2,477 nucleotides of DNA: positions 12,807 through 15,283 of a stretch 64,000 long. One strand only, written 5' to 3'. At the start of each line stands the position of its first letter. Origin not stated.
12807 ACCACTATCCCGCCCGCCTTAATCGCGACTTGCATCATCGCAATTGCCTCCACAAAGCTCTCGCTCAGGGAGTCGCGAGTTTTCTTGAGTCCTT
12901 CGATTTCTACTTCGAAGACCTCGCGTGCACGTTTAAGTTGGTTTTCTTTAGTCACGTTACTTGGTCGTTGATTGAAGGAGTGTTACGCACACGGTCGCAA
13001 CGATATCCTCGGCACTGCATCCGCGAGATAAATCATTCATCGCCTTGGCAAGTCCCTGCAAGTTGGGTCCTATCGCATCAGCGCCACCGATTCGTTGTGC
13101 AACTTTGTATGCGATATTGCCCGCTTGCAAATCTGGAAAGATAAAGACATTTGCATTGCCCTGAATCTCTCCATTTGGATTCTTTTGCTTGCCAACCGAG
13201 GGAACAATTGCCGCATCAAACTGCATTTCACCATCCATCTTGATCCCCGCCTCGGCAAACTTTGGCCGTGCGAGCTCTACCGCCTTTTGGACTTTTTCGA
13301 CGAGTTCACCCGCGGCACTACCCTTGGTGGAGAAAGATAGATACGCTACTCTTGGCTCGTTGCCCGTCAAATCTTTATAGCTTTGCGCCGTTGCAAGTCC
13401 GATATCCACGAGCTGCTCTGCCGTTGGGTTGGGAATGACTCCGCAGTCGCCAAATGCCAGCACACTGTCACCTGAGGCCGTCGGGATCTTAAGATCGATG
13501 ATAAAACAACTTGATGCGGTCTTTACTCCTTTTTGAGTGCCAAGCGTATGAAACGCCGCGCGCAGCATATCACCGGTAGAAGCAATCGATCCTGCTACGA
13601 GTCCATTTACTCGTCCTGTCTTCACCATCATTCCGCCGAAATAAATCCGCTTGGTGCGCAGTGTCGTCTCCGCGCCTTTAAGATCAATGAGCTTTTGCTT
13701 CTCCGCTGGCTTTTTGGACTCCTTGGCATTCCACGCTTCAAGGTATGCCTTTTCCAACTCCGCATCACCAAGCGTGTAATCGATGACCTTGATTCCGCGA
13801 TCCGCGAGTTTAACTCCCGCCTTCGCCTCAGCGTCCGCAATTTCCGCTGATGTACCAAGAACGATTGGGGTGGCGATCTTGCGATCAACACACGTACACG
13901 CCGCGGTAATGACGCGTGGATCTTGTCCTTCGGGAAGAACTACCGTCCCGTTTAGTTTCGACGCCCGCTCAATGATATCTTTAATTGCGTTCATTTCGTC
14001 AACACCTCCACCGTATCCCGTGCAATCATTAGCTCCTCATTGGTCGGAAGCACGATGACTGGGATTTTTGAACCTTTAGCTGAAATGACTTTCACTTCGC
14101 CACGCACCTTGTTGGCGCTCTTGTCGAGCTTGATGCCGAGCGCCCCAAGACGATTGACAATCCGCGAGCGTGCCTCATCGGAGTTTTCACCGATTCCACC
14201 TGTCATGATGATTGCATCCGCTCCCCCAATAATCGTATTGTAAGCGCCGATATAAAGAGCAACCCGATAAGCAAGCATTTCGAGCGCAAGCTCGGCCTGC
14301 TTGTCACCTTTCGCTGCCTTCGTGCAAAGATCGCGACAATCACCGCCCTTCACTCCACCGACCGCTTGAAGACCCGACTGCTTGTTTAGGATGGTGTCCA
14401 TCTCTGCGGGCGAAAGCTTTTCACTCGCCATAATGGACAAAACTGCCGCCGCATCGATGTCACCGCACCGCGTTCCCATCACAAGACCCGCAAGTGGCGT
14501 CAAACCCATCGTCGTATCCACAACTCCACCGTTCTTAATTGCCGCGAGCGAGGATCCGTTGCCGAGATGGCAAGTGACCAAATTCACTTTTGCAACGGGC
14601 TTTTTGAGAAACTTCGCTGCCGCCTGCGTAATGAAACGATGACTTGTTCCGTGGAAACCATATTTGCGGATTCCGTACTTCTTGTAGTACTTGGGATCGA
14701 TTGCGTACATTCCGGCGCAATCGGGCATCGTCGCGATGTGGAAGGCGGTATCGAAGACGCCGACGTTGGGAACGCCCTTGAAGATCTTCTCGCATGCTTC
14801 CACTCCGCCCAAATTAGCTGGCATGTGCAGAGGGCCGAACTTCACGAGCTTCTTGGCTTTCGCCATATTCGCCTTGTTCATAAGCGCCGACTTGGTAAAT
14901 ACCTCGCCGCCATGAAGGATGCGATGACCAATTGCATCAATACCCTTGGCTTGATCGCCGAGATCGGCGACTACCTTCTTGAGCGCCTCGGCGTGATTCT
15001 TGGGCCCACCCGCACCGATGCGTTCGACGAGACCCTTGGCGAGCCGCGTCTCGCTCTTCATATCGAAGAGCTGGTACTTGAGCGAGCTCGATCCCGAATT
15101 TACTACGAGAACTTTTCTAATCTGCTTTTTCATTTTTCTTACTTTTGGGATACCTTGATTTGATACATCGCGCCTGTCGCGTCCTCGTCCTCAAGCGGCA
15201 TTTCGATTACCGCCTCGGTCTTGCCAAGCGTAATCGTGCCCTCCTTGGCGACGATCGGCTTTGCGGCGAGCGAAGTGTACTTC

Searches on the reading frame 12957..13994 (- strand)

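Call 9: search_protein_families(library=ncbifam, proteins=[window:12957-13994:-], max_evalue=0.001)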
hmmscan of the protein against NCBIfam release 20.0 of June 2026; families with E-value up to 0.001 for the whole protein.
window:12957-13994:- (345 aa): 10 families
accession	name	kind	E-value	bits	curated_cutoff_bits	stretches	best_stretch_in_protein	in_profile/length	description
NF007233.1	PRK09653.1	subfamily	5.3e-100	335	310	1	5-341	3-318/319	phosphotransacetylase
NF004167.0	PRK05632.1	equivalog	2.2e-95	320.7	418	1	7-344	389-705/708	phosphate acetyltransferase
TIGR00651.1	pta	equivalog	1.1e-93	314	311.2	1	18-338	1-303/304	phosphate acetyltransferase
NF009501.0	PRK12861.1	subfamily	1.6e-36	125.7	1178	1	15-342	448-760/764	NADP-dependent malic enzyme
NF008852.0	PRK11890.1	subfamily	7.6e-17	61.3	413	1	123-309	91-271/315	phosphate acetyltransferase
NF006045.0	PRK08190.1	subfamily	9.8e-16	57.6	282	1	122-309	244-425/467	bifunctional enoyl-CoA hydratase/phosphate acetyltransferase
TIGR02706.1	P_butyryltrans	equivalog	2.6e-12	46.5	410.5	1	124-337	83-289/294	phosphate butyryltransferase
NF004472.0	PRK05805.1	subfamily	1.2e-11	44.3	399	1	121-303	84-260/302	phosphate butyryltransferase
NF005837.0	PRK07742.1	equivalog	2.4e-10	40.2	409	1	123-341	85-296/299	phosphate butyryltransferase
TIGR02709.1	branched_ptb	equivalog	0.0009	18.9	475.15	0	125-329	65-259/271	branched-chain phosphotransacylase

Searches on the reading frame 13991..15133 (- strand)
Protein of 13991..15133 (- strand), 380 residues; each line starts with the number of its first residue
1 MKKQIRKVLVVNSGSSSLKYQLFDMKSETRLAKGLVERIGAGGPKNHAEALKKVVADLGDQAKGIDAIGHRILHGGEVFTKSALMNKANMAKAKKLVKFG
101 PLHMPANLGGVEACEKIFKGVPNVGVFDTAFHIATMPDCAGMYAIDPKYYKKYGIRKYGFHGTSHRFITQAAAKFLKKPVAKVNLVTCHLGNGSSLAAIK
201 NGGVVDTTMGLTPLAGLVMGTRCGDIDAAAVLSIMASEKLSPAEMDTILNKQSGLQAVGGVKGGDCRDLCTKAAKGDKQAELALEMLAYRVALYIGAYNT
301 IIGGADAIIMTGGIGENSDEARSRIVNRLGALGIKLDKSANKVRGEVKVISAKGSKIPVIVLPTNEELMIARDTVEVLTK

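Call 9: search_protein_families(library=ncbifam, proteins=[window:13991-15133:-], max_evalue=0.001)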
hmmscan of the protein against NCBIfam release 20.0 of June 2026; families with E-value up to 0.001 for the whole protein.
window:13991-15133:- (380 aa): 8 families
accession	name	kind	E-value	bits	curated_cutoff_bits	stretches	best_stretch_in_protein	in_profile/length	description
TIGR00016.1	ackA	subfamily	8e-125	416.7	293.4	1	5-377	3-403/405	acetate/propionate family kinase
NF009063.0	PRK12397.1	equivalog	5e-105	351.5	659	2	60-377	79-392/404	acetate/propionate family kinase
NF009045.0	PRK12379.1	equivalog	9.2e-102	340.8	580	1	6-377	5-392/402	propionate kinase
NF005520.0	PRK07157.1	equivalog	4e-101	339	561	1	6-378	3-398/400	acetate kinase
NF009099.0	PRK12440.1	equivalog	2.6e-92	309.8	693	1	45-378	62-397/397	acetate/propionate family kinase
NF005462.0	PRK07058.1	equivalog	7.5e-82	275.4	486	1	61-379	82-391/396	acetate/propionate family kinase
NF002834.0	PRK03011.1-5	subfamily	4e-29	101.8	222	1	156-329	150-320/357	butyrate kinase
TIGR02707.1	butyr_kinase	equivalog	3e-23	82.4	289.1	1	156-327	147-315/351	butyrate kinase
